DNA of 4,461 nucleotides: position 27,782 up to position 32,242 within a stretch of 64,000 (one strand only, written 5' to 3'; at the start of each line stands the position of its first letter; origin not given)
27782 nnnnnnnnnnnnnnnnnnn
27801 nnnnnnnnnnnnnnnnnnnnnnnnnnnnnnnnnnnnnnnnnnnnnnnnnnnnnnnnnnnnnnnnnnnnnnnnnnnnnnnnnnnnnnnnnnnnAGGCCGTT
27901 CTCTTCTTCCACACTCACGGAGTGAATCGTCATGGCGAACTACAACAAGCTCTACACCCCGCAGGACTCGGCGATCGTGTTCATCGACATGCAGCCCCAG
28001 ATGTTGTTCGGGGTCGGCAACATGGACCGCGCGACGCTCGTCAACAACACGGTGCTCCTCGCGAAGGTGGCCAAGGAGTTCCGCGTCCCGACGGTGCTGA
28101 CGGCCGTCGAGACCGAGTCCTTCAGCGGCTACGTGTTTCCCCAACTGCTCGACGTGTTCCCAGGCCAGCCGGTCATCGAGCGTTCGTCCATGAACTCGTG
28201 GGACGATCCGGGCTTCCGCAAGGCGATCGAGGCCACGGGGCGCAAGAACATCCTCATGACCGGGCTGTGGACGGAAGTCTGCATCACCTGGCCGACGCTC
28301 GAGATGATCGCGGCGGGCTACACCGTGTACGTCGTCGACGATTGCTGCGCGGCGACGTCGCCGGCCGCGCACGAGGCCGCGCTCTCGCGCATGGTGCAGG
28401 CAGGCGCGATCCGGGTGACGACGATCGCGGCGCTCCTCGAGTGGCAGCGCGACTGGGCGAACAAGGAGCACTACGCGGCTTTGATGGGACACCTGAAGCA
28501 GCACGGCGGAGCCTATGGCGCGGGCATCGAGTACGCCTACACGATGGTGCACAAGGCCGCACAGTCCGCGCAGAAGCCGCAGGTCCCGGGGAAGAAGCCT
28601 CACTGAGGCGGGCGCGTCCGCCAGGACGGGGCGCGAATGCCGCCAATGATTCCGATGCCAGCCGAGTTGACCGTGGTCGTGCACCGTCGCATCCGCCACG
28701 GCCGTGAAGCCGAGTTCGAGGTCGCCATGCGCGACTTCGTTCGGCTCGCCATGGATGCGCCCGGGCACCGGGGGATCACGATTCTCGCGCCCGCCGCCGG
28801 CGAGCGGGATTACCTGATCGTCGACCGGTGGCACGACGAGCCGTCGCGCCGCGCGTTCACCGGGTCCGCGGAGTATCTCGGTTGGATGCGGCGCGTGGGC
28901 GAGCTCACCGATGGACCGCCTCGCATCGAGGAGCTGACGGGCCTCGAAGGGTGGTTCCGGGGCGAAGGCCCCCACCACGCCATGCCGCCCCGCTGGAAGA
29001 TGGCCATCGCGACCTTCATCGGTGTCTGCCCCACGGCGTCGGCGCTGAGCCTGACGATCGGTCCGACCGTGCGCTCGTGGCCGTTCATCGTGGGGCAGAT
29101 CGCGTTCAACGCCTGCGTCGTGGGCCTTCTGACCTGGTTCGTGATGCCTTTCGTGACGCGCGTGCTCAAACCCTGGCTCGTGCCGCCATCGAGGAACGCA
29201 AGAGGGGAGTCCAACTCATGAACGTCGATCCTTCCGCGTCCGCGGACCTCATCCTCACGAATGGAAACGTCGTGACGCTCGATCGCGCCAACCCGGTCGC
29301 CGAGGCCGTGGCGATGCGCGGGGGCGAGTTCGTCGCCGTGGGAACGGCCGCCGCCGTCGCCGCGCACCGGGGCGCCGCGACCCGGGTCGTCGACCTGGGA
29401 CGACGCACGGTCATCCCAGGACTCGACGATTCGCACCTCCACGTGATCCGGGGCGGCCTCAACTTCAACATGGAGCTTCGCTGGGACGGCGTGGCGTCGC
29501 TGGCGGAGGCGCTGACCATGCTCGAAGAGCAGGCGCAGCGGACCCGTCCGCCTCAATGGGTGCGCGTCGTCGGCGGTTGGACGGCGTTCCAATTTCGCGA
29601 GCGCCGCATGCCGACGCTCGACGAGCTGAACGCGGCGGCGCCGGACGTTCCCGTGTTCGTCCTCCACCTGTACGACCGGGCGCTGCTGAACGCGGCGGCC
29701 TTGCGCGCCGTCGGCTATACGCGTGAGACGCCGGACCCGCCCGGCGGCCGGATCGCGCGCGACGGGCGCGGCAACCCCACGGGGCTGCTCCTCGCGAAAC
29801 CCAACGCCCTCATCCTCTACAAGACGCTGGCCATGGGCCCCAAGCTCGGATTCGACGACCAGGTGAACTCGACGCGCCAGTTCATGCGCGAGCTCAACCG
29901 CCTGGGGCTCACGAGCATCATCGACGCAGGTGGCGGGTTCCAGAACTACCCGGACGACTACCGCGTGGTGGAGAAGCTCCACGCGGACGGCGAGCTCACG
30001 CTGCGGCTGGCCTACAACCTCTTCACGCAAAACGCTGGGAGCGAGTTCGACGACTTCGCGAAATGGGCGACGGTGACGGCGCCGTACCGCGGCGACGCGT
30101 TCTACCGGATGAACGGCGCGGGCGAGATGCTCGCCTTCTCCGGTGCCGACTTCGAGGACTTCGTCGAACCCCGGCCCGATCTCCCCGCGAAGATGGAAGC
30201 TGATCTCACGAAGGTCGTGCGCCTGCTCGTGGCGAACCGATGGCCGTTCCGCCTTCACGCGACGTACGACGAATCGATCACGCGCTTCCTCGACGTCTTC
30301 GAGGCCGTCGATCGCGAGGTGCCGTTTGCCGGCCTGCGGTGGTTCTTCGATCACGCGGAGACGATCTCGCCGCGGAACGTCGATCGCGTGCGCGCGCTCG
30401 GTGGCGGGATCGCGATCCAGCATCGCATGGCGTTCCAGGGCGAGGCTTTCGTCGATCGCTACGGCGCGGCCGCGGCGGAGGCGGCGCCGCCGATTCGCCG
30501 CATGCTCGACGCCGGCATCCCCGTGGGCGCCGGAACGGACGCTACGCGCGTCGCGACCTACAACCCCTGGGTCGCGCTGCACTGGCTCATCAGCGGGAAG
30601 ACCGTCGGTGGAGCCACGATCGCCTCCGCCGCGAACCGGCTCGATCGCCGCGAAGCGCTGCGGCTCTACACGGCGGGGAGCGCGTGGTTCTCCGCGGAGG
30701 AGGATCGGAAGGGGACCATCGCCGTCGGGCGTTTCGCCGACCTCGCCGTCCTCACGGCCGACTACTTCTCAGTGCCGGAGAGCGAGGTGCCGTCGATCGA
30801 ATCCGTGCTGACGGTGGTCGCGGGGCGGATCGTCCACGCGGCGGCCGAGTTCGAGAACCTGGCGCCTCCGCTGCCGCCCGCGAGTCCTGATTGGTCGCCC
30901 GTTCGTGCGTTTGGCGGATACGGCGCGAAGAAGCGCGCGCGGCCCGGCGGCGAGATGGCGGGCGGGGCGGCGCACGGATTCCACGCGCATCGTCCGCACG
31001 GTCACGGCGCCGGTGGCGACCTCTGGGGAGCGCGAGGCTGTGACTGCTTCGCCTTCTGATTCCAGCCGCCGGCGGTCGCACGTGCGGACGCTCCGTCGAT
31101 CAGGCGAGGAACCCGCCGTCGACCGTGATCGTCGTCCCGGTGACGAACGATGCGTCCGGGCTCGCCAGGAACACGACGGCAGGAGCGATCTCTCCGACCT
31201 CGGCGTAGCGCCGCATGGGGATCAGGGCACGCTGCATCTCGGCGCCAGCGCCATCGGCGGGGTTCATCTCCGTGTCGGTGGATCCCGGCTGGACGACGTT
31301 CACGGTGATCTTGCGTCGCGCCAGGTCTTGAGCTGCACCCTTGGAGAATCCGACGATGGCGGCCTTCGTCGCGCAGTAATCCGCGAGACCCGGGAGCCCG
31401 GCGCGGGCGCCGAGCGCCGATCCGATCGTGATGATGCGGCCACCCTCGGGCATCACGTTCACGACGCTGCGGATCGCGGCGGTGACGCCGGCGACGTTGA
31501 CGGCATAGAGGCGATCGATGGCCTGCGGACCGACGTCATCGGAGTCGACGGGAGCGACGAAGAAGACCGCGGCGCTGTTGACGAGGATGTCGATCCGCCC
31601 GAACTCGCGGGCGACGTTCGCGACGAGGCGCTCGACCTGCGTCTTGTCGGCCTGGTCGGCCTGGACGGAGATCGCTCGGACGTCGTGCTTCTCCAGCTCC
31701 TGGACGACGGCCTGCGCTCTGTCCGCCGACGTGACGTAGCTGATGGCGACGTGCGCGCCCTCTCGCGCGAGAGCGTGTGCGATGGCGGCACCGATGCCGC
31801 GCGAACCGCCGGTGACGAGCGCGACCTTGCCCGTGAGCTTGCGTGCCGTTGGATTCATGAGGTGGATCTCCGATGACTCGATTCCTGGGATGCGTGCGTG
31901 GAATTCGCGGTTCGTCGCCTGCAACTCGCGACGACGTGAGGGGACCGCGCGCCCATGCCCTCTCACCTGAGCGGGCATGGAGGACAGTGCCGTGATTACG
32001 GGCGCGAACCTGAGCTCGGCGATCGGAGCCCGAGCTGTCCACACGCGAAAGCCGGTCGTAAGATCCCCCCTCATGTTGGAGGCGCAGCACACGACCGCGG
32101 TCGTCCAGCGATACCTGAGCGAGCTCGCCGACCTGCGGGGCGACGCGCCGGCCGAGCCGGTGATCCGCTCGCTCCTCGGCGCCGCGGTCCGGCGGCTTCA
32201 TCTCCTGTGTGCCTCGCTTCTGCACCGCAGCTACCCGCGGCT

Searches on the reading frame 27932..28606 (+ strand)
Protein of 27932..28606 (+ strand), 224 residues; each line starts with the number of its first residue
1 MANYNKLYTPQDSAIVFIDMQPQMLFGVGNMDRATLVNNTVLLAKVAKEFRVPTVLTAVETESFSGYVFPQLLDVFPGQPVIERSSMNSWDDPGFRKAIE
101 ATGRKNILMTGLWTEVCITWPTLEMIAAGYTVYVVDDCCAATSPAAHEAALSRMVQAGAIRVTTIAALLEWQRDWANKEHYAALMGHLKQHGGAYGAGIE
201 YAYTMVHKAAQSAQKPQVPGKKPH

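Call 32: search_protein_families(library=pfam, proteins=[window:27932-28606:+], max_evalue=0.001)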
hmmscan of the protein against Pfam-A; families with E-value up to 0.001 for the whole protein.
window:27932-28606:+ (224 aa): 1 family
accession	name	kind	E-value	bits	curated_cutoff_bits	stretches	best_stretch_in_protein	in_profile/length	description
PF00857.26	Isochorismatase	-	5.5e-31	108.4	27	1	13-164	1-173/175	Isochorismatase domain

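Call 51: search_protein_families(library=pfam, proteins=[L078:1-357:+], max_evalue=0.01)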
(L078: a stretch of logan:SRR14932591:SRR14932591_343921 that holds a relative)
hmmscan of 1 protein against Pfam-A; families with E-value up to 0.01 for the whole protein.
L078:1-357:+ (118 aa): 1 family
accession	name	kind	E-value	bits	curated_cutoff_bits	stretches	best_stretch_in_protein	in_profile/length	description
PF00873.25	ACR_tran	-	1.4e-32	112.9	28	1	1-89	931-1020/1021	AcrB/AcrD/AcrF family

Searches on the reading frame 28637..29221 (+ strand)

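Call 32: search_protein_families(library=pfam, proteins=[window:28637-29221:+], max_evalue=0.001)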
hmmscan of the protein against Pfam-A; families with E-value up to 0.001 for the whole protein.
window:28637-29221:+ (194 aa): 1 family
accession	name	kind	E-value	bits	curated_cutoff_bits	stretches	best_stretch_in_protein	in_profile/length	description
PF03992.22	ABM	-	2e-09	37.9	23.1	1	12-85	3-77/78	Antibiotic biosynthesis monooxygenase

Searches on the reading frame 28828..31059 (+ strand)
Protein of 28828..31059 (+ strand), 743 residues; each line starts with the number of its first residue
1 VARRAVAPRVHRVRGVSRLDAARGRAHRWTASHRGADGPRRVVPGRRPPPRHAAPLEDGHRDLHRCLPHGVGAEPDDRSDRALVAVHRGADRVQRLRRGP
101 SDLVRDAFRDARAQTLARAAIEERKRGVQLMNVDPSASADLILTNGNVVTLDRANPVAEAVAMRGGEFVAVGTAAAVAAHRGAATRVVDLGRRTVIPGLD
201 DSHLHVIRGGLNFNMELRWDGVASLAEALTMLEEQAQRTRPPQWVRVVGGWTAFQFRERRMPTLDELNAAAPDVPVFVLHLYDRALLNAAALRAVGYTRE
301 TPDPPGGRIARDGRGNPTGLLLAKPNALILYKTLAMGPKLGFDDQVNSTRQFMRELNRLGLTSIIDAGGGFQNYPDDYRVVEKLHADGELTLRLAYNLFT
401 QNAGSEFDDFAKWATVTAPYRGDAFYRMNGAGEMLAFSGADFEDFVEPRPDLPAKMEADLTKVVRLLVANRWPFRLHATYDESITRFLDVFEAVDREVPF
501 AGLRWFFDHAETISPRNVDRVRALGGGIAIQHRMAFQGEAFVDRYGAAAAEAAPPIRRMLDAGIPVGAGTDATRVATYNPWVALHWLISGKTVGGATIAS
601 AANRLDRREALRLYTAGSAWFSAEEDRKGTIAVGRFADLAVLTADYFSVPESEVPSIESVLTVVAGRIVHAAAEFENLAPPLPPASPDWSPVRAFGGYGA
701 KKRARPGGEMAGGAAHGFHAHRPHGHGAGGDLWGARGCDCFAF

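Call 32: search_protein_families(library=pfam, proteins=[window:28828-31059:+], max_evalue=0.001)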
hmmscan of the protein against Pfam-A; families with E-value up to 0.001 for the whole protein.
window:28828-31059:+ (743 aa): 2 families
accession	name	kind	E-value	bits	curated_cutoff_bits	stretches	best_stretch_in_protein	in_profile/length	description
PF07969.17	Amidohydro_3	-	1.7e-124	417.3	29.7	1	186-670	1-472/472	Amidohydrolase family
PF01979.26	Amidohydro_1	-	1.6e-07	31.4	25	1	551-653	230-333/345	Amidohydrolase family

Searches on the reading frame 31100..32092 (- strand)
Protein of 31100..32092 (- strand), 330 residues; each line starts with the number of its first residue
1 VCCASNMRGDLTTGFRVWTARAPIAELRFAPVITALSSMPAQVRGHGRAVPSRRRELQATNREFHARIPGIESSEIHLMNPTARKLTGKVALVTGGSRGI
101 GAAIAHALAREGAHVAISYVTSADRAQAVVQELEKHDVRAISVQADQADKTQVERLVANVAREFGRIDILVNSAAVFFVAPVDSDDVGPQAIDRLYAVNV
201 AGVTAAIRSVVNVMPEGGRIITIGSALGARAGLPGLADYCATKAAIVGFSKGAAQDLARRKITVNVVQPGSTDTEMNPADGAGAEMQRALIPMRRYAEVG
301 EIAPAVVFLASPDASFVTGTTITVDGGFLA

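Call 32: search_protein_families(library=pfam, proteins=[window:31100-32092:-], max_evalue=0.001)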
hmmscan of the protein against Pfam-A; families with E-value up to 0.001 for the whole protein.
window:31100-32092:- (330 aa): 5 families
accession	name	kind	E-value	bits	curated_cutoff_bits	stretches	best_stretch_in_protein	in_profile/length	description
PF13561.12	adh_short_C2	-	1e-55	189.3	27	1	97-328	5-235/236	Enoyl-(Acyl carrier protein) reductase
PF00106.31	adh_short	-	9.9e-50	169.2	26.6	1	89-278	1-188/195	short chain dehydrogenase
PF08659.16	KR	-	6.8e-13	49.4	22.6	1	91-251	3-161/180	KR domain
PF23441.1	SDR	-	7.8e-08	32.4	27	1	83-328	2-255/258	SDR-like rossmann domain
PF01370.27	Epimerase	-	0.00042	20.2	20.9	1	91-179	1-77/240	NAD dependent epimerase/dehydratase family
